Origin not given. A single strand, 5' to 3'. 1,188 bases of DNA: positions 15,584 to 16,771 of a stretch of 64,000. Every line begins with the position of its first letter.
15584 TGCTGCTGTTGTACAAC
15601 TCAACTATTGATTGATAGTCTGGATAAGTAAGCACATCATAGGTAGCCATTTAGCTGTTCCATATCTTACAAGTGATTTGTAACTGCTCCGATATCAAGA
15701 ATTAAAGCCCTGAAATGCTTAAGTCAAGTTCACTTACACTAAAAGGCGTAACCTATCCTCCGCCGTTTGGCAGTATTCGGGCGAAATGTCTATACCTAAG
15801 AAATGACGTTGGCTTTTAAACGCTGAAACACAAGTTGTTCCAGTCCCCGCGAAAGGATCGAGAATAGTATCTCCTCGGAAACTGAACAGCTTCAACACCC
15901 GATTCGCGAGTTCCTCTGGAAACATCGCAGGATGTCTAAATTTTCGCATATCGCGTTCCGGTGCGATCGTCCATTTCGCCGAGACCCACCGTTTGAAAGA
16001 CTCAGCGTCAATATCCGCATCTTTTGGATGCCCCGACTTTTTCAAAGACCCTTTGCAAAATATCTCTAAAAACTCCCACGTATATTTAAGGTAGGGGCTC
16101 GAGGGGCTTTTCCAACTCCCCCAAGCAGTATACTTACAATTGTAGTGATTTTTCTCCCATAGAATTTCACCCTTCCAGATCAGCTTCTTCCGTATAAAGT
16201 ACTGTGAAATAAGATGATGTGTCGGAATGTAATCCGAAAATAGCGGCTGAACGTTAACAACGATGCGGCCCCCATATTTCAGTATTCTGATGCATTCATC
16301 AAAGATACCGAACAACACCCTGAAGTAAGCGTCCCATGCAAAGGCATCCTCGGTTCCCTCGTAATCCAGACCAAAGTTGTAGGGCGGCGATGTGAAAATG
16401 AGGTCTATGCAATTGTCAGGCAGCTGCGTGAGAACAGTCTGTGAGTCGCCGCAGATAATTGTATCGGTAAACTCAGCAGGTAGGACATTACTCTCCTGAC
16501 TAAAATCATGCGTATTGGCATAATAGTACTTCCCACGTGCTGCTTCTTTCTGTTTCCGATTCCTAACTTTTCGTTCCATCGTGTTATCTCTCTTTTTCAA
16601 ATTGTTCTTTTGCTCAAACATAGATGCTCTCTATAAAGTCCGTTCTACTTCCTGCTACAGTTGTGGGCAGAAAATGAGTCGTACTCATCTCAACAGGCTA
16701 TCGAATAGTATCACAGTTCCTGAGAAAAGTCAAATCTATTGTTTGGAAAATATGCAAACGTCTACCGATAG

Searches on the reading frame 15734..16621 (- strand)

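Call 3: search_protein_families(library=pfam, proteins=[window:15734-16621:-], max_evalue=0.01)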
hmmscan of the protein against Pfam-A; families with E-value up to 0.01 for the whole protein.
window:15734-16621:- (295 aa): 7 families
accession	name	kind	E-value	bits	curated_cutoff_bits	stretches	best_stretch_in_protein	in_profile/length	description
PF01555.25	N6_N4_Mtase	-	1e-39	137.2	26.7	1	72-288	1-220/221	DNA methylase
PF01170.24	UPF0020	-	8.8e-06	26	22.3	1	223-267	1-46/197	RMKL-like, methyltransferase domain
PF13847.12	Methyltransf_31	-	1.5e-05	25.1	27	1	249-291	3-48/145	Methyltransferase domain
PF09445.16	Methyltransf_15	-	0.00042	20.4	22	0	54-91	52-90/165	RNA cap guanine-N2 methyltransferase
PF02086.21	MethyltransfD12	-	0.0005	20.3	22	0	238-287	8-58/253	D12 class N6 adenine-specific DNA methyltransferase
PF08241.18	Methyltransf_11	-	0.0012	19.8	21.2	0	258-291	5-38/95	Methyltransferase domain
PF13649.12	Methyltransf_25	-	0.0027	18.8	27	0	253-291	1-41/97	Methyltransferase domain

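Call 4: search_protein_families(library=ncbifam, proteins=[window:15734-16621:-], max_evalue=0.01)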
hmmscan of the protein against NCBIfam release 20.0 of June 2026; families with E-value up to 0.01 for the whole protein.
window:15734-16621:- (295 aa): 8 families
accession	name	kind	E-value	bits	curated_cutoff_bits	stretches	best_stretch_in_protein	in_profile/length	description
NF008572.0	PRK11524.1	equivalog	1.3e-29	103.3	292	2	53-150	15-111/294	adenine-specific DNA-methyltransferase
NF050803.1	DnaMtaseCcrMCaul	equivalog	1.7e-20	73.2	830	2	228-292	184-248/350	adenine-specific DNA-methyltransferase CcrM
NF010253.0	PRK13699.1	subfamily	8.9e-17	61.5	244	1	55-292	4-206/226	DNA methyltransferase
NF040721.1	Trm14_Arch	equivalog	3.5e-05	23.1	280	1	223-267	164-209/370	tRNA (guanine(6)-N2)-methyltransferase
NF043040.1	corrin_prot_MT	hypoth_equivalog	0.00034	20.1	180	1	238-291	30-83/216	corrinoid protein-associated methyltransferase CpaM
TIGR01177.1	TIGR01177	hypoth_equivalog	0.001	18.4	316.55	1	224-279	156-212/330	TIGR01177 family methyltransferase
NF001244.0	PRK00216.1-5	equivalog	0.003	16.9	216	0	244-291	43-93/236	bifunctional demethylmenaquinone methyltransferase/2-methoxy-6-polyprenyl-1,4-benzoquinol methylase UbiE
NF040850.1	Trm14_Thcoccales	equivalog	0.0049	15.8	480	1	223-265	191-233/365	tRNA (guanine(6)-N2)-methyltransferase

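Call 5: search_protein_families(library=padloc, proteins=[window:15734-16621:-], max_evalue=0.01)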
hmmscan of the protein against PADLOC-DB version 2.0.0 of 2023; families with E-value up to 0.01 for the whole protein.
window:15734-16621:- (295 aa): 70 families (the best 25 are shown)
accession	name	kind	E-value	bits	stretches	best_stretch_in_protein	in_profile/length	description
PDLC03350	MTase_II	-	7.6e-64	214.1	1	42-292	46-296/312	Type II methyltransferase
PDLC03353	MTase_II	-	1.1e-62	209.9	1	53-291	10-250/260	Type II methyltransferase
PDLC03299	MTase_II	-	8.9e-39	131.7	1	53-293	15-259/296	Type II methyltransferase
PDLC03371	MTase_II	-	3e-32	110.2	1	52-292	10-253/260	Type II methyltransferase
PDLC03387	MTase_II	-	4.2e-32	109.5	2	210-292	196-276/289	Type II methyltransferase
PDLC03259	MTase_II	-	1.7e-26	91.1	1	54-292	5-256/423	Type II methyltransferase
PDLC03260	MTase_II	-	5.8e-26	89.2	2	163-287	182-303/349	Type II methyltransferase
PDLC03246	MTase_II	-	9.7e-26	88.7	2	215-284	293-359/376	Type II methyltransferase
PDLC03283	MTase_II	-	3.6e-25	86.9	1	52-291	4-271/352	Type II methyltransferase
PDLC03738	oMTase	-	5.2e-21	72.8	2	229-291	203-265/376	orphan methyltransferase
PDLC03216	MTase_II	-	6.3e-21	72.8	2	229-292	193-256/364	Type II methyltransferase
PDLC03238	MTase_II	-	1.6e-20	71.6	1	54-291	125-363/428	Type II methyltransferase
PDLC03295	MTase_II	-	4.2e-20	70.4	2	54-157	5-106/292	Type II methyltransferase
PDLC03320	MTase_II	-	8.1e-20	69.2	2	223-293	206-276/289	Type II methyltransferase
PDLC03305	MTase_II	-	3e-19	67.6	2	177-290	144-241/513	Type II methyltransferase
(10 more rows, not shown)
